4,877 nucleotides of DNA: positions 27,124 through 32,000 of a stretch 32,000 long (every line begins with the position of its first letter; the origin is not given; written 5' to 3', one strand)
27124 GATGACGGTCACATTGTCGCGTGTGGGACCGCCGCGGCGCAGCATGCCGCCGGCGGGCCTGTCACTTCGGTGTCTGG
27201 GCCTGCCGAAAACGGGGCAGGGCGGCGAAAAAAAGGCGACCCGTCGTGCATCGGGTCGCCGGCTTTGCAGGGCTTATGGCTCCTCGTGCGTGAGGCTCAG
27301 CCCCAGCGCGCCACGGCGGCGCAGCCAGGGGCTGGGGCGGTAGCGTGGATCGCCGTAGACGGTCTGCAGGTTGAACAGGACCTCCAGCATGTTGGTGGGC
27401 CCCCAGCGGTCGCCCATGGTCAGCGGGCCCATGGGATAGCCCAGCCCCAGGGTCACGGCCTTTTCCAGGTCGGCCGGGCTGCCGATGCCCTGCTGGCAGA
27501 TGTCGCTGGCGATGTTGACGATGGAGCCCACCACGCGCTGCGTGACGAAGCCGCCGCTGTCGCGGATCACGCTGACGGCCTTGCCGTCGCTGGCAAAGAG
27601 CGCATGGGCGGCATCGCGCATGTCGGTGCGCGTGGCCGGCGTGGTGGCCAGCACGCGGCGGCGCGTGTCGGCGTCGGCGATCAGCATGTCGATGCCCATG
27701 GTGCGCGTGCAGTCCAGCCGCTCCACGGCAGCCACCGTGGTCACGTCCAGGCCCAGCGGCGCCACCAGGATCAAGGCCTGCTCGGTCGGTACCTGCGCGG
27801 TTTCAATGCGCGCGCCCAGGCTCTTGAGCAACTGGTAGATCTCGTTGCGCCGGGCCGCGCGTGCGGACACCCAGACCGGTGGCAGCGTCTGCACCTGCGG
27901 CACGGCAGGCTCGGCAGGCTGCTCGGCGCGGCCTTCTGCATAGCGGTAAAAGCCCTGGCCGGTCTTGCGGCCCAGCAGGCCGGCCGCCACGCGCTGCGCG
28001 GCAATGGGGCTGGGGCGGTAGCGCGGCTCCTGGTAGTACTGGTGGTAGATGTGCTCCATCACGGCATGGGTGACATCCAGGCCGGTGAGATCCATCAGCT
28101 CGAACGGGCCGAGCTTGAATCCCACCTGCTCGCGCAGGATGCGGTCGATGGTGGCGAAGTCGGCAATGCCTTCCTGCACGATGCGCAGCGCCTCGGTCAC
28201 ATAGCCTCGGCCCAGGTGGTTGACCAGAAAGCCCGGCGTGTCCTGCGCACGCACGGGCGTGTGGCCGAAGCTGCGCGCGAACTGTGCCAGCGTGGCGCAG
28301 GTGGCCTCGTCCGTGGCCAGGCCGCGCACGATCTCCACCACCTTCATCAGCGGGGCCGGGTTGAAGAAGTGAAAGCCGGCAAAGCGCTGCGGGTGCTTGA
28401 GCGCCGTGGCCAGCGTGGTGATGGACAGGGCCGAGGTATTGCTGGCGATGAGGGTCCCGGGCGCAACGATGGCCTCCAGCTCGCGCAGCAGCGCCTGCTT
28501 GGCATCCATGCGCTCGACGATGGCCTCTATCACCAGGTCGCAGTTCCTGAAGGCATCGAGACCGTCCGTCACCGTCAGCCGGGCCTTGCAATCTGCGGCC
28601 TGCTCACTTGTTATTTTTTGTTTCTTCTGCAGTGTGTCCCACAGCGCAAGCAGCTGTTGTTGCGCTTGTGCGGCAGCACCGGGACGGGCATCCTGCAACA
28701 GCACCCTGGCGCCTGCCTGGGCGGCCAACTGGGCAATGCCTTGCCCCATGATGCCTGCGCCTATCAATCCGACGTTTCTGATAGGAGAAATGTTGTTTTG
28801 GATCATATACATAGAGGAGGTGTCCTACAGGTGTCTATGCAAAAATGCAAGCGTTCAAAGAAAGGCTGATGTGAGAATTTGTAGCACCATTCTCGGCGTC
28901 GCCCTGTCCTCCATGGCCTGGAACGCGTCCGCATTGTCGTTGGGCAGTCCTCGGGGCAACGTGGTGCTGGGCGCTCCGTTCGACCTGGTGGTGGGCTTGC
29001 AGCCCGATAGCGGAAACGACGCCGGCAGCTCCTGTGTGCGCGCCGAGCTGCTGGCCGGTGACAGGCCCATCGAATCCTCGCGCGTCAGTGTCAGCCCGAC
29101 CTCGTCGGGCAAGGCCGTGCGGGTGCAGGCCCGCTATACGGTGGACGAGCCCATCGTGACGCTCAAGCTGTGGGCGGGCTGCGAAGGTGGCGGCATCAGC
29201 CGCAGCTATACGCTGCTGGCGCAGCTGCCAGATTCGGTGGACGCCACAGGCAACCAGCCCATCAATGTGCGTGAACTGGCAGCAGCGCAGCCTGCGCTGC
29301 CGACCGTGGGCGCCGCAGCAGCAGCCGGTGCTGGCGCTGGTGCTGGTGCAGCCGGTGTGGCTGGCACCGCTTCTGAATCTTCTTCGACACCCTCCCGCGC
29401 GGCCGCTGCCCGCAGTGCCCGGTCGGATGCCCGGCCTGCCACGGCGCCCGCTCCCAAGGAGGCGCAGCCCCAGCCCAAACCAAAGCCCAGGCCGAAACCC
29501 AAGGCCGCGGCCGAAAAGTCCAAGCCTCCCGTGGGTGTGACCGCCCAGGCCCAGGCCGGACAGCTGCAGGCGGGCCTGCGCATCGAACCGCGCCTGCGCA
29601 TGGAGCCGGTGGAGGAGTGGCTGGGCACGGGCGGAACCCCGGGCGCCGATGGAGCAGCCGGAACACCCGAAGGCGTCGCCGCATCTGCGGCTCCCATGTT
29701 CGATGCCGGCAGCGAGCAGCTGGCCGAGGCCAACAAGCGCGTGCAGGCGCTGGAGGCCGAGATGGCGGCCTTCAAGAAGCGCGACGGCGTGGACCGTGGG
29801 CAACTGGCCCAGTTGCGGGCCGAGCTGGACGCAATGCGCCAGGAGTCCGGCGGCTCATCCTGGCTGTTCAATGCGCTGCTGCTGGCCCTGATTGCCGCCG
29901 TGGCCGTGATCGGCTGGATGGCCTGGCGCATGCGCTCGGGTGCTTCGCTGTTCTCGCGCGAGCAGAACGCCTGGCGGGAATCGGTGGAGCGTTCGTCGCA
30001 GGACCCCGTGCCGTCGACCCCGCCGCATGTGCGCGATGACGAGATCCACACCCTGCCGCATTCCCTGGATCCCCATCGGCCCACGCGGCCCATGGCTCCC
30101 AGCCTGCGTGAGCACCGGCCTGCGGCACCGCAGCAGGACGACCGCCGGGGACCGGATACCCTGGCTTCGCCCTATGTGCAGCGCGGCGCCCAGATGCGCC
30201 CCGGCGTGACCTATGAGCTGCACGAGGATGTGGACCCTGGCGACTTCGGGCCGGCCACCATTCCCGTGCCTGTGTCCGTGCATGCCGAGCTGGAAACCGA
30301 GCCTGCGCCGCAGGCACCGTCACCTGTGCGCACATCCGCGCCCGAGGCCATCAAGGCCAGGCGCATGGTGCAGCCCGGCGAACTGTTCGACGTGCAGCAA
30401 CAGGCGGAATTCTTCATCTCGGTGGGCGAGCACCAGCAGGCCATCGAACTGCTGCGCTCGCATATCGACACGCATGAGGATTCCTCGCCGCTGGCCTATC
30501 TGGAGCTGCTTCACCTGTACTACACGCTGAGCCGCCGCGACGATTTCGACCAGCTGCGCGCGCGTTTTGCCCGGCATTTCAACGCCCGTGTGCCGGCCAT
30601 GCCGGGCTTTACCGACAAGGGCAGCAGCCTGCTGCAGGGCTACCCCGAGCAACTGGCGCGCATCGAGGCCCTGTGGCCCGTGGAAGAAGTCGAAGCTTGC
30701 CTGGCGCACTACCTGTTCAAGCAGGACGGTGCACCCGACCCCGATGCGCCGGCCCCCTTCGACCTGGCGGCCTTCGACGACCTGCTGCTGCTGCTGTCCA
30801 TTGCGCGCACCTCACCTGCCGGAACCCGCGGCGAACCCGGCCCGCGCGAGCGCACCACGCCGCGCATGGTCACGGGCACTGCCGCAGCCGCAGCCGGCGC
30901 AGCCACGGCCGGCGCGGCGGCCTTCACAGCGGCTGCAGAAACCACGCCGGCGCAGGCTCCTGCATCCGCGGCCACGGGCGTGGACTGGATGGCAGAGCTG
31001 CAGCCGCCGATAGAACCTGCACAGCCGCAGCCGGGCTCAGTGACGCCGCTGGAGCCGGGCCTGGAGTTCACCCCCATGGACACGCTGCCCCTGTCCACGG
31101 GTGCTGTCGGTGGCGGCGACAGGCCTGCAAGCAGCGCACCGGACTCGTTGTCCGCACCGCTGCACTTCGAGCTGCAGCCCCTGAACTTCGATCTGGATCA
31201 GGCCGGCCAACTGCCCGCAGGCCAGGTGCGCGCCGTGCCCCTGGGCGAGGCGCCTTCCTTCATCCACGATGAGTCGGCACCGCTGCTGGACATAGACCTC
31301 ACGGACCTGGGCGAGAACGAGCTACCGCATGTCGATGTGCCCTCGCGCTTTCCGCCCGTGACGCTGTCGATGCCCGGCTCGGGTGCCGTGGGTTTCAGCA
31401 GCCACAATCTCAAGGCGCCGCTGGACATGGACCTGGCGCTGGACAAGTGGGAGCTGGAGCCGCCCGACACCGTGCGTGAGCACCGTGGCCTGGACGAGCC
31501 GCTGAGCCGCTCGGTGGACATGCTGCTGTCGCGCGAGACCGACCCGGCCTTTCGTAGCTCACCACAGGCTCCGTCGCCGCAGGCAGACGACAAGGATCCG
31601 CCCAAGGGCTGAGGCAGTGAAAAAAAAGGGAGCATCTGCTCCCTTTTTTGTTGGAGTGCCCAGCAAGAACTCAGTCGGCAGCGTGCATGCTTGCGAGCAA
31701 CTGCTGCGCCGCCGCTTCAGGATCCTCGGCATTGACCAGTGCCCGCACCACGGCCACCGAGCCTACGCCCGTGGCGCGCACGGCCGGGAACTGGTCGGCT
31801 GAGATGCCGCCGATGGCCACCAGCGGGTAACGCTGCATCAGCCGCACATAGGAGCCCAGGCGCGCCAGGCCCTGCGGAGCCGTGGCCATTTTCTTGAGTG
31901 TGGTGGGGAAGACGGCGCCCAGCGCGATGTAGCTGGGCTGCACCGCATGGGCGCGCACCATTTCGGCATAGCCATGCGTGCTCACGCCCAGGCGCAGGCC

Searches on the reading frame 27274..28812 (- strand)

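Call 63: search_protein_families(library=pfam, proteins=[window:27274-28812:-], max_evalue=0.001)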
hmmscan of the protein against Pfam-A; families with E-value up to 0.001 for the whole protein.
window:27274-28812:- (512 aa): 3 families
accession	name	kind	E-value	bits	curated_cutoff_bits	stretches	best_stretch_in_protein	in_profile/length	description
PF02737.24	3HCDH_N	-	8.1e-60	202.2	22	1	13-191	1-179/180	3-hydroxyacyl-CoA dehydrogenase, NAD binding domain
PF00725.27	3HCDH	-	4.3e-50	168.6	22.1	2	194-291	1-97/97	3-hydroxyacyl-CoA dehydrogenase, C-terminal domain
PF03446.21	NAD_binding_2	-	7.9e-05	23.2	21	1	13-127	1-94/161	NAD binding domain of 6-phosphogluconate dehydrogenase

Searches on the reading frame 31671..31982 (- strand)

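Call 73: search_protein_families(library=pfam, proteins=[window:31671-31982:-], max_evalue=0.001)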
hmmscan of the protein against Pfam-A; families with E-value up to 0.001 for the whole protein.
window:31671-31982:- (103 aa): 1 family
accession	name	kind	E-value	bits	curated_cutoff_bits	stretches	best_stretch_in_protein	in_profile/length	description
PF02581.23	TMP-TENI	-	5.1e-21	75.3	27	1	1-82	101-180/180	Thiamine monophosphate synthase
